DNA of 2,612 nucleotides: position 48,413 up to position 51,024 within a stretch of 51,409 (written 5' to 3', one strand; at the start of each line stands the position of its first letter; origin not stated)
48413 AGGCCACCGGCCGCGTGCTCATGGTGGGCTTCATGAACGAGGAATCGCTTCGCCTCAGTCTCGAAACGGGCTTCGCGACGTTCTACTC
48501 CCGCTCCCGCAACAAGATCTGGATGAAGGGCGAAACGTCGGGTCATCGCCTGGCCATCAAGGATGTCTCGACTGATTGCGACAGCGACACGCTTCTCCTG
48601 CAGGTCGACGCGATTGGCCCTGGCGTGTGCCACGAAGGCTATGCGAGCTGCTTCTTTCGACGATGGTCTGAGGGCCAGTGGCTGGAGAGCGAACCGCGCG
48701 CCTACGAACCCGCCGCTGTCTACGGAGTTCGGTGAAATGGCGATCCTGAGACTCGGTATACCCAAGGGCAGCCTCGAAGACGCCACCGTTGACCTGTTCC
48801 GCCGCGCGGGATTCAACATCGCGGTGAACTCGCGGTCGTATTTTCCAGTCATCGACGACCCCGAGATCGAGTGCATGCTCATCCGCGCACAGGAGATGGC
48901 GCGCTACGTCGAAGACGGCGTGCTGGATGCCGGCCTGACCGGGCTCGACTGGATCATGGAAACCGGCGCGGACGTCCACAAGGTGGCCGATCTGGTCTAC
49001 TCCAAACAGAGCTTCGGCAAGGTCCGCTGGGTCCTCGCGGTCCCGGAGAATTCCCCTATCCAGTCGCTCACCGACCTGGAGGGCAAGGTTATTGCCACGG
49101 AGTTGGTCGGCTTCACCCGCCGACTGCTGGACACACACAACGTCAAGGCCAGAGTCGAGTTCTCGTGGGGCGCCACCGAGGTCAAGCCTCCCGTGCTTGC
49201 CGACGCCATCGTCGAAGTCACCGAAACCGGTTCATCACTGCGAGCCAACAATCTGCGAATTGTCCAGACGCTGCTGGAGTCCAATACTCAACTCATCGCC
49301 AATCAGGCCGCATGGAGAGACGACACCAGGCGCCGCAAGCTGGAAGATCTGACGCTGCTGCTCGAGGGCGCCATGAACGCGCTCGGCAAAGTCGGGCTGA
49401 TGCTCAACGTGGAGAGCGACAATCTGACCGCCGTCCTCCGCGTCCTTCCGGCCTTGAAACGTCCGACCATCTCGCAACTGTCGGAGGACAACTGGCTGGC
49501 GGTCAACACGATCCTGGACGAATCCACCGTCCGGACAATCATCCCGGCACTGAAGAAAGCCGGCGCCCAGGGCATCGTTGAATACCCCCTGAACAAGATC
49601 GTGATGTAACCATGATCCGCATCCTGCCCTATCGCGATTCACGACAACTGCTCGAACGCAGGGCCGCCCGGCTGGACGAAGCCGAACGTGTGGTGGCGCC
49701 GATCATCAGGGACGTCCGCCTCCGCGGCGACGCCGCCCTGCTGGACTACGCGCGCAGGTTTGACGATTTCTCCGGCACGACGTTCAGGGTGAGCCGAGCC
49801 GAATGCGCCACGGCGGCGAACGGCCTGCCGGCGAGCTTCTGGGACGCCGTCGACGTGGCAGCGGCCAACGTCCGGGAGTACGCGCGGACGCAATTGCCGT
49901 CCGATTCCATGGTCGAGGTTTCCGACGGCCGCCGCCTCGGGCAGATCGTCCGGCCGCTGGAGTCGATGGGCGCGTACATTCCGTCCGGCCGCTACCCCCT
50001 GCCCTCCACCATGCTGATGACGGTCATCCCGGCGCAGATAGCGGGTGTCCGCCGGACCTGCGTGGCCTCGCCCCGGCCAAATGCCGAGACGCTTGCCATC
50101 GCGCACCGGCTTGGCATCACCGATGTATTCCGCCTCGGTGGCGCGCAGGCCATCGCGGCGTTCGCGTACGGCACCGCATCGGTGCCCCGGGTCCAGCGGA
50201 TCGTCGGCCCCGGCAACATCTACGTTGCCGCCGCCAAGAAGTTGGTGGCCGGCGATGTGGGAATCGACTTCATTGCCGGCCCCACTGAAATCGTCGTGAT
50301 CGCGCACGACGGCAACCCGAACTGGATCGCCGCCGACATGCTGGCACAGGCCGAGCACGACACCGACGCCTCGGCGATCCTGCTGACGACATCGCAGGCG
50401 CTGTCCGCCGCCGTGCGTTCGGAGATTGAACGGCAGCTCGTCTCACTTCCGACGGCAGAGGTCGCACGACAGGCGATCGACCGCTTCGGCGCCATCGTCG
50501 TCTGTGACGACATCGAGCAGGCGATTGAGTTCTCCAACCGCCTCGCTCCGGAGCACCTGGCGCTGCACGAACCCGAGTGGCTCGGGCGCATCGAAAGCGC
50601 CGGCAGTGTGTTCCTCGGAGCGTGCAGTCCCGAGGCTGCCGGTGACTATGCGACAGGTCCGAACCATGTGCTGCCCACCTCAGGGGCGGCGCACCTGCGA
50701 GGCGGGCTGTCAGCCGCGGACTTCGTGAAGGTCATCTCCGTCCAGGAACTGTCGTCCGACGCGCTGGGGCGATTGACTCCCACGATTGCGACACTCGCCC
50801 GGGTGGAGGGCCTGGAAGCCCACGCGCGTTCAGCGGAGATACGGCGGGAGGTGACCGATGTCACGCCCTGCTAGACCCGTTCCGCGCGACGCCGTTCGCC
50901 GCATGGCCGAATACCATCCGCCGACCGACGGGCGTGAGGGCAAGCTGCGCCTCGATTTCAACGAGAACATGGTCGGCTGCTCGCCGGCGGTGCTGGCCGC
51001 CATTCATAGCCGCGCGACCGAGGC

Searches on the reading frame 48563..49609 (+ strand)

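Call 93: search_protein_families(library=pfam, proteins=[window:48563-49609:+], max_evalue=0.00001)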
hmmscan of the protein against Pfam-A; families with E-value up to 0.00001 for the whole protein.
window:48563-49609:+ (348 aa): 2 families
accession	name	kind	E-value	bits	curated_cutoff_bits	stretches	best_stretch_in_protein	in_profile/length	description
PF01634.23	HisG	-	3.7e-43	147.6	25.5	1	108-268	1-157/158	ATP phosphoribosyltransferase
PF08029.16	HisG_C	-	2.2e-24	85.8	23.5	1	273-345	1-73/73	HisG, C-terminal domain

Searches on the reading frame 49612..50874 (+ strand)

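Call 93: search_protein_families(library=pfam, proteins=[window:49612-50874:+], max_evalue=0.00001)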
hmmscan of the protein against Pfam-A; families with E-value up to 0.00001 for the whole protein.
window:49612-50874:+ (420 aa): 1 family
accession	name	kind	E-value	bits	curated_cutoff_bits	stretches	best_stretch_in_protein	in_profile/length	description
PF00815.25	Histidinol_dh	-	3.6e-149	497.7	27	1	15-411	2-410/411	Histidinol dehydrogenase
